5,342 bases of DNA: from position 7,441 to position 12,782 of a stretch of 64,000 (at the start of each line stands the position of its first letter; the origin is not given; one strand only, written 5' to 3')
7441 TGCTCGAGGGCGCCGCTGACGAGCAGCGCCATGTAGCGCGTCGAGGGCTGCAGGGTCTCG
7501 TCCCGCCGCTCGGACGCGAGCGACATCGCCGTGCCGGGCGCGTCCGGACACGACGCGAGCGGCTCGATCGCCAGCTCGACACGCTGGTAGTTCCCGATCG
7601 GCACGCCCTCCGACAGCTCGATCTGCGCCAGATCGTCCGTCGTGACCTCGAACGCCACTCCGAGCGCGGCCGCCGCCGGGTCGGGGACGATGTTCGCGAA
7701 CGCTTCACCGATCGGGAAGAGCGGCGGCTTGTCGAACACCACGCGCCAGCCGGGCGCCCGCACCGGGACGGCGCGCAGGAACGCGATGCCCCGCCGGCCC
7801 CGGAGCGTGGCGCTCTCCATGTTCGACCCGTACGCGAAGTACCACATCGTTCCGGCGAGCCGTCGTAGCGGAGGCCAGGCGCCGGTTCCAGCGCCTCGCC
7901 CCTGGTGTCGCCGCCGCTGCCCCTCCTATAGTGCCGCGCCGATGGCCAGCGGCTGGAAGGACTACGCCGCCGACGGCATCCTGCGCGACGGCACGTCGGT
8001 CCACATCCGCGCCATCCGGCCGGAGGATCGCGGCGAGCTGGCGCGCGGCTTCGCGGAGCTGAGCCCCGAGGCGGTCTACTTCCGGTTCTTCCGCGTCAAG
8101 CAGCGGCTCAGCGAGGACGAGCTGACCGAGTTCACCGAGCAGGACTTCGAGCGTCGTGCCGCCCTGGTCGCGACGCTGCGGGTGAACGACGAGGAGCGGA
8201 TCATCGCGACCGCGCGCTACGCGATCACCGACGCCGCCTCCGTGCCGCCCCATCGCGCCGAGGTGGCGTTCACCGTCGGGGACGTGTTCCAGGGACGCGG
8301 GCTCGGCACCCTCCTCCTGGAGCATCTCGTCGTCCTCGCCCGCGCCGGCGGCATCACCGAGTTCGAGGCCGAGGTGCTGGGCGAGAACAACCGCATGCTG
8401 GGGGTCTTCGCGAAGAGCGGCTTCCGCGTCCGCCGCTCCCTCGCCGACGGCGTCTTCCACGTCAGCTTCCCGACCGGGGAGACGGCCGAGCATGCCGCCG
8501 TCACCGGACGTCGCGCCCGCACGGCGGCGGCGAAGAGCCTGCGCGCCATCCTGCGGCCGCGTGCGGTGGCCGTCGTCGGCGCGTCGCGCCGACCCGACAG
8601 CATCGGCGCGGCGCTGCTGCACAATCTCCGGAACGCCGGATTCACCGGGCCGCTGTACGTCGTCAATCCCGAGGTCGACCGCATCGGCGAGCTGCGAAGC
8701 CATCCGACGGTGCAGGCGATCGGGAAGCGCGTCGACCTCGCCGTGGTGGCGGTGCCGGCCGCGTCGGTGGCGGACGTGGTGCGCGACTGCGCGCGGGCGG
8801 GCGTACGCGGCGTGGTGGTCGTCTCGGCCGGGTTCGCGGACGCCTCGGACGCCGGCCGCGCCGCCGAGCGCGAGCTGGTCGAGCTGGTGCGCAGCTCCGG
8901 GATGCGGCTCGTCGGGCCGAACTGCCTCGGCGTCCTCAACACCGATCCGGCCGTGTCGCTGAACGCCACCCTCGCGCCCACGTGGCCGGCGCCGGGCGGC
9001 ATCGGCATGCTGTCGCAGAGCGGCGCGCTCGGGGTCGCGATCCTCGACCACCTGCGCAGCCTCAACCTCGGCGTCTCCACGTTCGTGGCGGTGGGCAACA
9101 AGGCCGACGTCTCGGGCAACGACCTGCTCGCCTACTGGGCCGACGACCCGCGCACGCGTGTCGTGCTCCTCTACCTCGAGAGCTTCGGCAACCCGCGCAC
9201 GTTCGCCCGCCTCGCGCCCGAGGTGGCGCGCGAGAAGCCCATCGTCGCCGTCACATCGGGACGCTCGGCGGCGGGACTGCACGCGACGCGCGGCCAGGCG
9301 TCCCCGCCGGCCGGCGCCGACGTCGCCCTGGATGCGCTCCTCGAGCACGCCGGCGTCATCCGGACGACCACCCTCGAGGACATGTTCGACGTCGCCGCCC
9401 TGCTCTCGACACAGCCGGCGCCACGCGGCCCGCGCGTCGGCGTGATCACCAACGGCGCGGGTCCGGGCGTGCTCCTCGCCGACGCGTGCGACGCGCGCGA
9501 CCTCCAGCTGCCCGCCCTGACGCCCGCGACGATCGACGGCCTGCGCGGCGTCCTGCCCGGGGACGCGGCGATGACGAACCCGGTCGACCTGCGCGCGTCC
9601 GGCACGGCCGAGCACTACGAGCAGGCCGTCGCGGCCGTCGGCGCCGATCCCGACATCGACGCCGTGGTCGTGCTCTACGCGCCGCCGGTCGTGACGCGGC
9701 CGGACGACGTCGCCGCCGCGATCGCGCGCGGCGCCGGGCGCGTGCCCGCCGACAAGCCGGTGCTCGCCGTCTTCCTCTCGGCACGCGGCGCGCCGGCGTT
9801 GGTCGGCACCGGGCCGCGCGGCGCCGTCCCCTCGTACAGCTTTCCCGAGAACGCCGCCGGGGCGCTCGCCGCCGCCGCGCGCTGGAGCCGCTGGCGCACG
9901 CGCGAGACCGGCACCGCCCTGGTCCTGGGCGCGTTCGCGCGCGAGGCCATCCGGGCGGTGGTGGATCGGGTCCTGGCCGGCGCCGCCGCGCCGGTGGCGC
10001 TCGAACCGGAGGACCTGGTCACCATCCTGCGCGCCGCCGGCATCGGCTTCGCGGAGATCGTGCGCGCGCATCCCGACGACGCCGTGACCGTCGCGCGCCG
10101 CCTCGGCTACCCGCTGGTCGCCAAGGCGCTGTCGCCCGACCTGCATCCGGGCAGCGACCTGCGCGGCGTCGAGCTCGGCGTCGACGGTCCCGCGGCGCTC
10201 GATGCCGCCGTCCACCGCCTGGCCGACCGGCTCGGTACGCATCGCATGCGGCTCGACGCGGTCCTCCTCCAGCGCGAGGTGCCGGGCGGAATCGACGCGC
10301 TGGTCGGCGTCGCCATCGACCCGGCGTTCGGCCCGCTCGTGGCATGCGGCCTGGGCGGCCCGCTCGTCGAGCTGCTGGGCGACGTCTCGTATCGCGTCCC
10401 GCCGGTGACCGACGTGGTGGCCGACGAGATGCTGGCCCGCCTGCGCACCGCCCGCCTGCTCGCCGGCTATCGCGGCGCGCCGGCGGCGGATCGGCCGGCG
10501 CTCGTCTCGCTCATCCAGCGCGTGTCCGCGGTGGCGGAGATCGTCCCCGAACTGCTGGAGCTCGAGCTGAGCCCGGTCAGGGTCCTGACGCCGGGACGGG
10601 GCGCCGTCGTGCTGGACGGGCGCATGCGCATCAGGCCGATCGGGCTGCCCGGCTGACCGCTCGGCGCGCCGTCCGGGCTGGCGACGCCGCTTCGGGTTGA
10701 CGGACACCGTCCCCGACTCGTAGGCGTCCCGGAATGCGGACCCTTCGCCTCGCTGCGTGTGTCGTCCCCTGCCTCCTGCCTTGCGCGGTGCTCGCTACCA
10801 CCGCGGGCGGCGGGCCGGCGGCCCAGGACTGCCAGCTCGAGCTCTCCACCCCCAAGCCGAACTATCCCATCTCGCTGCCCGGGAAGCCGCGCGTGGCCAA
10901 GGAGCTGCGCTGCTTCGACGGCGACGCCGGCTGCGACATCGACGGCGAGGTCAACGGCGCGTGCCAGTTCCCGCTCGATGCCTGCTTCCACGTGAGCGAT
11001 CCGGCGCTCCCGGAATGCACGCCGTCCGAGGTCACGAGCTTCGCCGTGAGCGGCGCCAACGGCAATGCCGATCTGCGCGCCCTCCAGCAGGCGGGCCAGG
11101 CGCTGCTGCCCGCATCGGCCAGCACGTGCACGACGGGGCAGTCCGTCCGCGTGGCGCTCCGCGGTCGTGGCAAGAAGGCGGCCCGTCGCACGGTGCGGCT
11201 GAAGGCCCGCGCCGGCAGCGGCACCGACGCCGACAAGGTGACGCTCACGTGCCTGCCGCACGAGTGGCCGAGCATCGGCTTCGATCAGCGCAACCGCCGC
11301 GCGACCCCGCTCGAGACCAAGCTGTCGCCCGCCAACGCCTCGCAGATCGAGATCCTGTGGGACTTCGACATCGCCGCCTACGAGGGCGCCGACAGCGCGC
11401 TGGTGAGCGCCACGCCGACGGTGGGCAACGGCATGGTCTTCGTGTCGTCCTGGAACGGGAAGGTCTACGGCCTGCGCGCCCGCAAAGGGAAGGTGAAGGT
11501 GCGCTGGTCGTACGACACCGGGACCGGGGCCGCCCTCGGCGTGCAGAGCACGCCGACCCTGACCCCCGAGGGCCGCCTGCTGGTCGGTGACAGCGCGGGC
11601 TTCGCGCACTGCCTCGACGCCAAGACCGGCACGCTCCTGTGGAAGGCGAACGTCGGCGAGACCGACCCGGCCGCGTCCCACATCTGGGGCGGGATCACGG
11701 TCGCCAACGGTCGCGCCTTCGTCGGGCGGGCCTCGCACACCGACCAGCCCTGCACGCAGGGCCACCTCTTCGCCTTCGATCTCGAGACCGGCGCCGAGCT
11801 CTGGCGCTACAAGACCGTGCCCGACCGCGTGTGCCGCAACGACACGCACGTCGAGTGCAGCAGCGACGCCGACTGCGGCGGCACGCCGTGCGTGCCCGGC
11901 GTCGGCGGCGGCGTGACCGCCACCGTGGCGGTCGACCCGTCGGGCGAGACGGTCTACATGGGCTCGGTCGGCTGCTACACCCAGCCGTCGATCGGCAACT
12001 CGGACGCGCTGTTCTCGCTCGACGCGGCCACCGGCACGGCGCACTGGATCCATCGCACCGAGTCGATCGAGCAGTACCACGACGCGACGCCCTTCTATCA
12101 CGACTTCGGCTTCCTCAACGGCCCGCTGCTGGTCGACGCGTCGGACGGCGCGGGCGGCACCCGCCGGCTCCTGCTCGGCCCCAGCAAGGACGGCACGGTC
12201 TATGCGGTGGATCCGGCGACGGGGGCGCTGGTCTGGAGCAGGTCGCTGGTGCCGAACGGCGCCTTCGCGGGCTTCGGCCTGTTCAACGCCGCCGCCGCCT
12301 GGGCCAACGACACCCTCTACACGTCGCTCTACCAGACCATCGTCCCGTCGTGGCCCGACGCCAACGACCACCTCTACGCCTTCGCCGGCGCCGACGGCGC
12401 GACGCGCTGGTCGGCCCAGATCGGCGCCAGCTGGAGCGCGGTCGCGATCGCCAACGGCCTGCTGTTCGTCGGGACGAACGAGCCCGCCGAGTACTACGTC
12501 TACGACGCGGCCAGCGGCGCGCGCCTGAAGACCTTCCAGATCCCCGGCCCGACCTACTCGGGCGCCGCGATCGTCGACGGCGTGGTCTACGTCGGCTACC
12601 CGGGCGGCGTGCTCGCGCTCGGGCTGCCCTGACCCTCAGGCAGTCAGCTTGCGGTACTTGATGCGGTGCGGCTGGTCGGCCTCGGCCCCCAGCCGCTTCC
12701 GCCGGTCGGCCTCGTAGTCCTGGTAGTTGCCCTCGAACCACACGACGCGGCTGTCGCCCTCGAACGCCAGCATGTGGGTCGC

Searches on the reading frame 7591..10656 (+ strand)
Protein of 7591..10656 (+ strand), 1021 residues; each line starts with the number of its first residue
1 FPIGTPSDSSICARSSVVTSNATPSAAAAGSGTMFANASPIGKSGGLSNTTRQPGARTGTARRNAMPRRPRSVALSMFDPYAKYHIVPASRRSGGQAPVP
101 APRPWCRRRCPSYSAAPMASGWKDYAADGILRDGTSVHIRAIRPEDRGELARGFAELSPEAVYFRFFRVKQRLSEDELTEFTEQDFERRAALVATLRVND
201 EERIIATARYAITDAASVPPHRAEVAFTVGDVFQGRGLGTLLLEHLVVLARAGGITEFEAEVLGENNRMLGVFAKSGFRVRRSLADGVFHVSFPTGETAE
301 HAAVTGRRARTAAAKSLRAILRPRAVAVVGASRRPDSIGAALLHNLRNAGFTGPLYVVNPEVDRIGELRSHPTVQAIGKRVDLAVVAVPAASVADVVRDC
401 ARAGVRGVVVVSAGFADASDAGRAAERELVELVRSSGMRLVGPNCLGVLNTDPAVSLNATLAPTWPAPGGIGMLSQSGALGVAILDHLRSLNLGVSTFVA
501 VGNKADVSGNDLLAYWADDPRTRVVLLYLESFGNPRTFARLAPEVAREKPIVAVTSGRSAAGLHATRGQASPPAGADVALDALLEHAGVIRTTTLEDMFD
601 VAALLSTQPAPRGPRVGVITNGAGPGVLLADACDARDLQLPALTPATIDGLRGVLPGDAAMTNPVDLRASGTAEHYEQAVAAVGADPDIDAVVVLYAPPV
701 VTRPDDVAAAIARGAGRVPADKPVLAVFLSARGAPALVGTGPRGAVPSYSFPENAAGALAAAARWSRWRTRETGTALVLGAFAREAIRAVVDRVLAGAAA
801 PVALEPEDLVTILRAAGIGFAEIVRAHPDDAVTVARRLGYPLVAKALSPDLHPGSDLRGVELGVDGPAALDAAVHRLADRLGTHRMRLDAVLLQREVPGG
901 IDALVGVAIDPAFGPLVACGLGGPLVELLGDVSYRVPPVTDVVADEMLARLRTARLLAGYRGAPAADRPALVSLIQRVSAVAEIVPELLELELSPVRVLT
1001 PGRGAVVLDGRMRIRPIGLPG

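Call 32: search_protein_families(library=pfam, proteins=[window:7591-10656:+], max_evalue=0.00001)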
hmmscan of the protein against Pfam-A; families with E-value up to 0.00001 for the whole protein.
window:7591-10656:+ (1021 aa): 7 families
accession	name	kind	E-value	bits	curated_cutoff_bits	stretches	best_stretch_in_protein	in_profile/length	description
PF13549.11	ATP-grasp_5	-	9.2e-49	166.2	27.6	1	804-1014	10-221/221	ATP-grasp domain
PF13607.11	Succ_CoA_lig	-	7e-47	159.1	27.4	1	468-605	1-138/138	Succinyl-CoA ligase like flavodoxin domain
PF13380.12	CoA_binding_2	-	9.5e-21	74.9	22.8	1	324-450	1-115/116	CoA binding domain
PF19045.5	Ligase_CoA_2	-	1.5e-10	41.8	23.7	1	618-727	3-115/162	Ligase-CoA domain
PF00583.31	Acetyltransf_1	-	2.6e-10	41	20.7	1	178-278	21-116/116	Acetyltransferase (GNAT) family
PF02629.25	CoA_binding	-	2.1e-09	38.4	22.3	1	324-414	4-97/97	CoA binding domain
PF13302.13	Acetyltransf_3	-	3.4e-07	31.5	25.4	1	138-279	3-138/138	Acetyltransferase (GNAT) domain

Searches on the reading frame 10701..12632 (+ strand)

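Call 32: search_protein_families(library=pfam, proteins=[window:10701-12632:+], max_evalue=0.00001)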
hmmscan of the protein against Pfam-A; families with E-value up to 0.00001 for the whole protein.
window:10701-12632:+ (643 aa): 3 families
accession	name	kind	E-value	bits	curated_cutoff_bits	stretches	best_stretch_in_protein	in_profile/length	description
PF13360.13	PQQ_2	-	8.4e-27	94.8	27.6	2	496-639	1-132/233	Outer membrane protein assembly factor BamB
PF01011.28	PQQ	-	1.8e-18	67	26.7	1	189-513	1-337/595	Glucose/ethanol/alcohol dehydrogenase, beta-propeller domain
PF13570.13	Beta-prop_ACSF4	-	8e-17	62.1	133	1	234-371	92-211/329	Beta-alanine-activating enzyme, beta-propeller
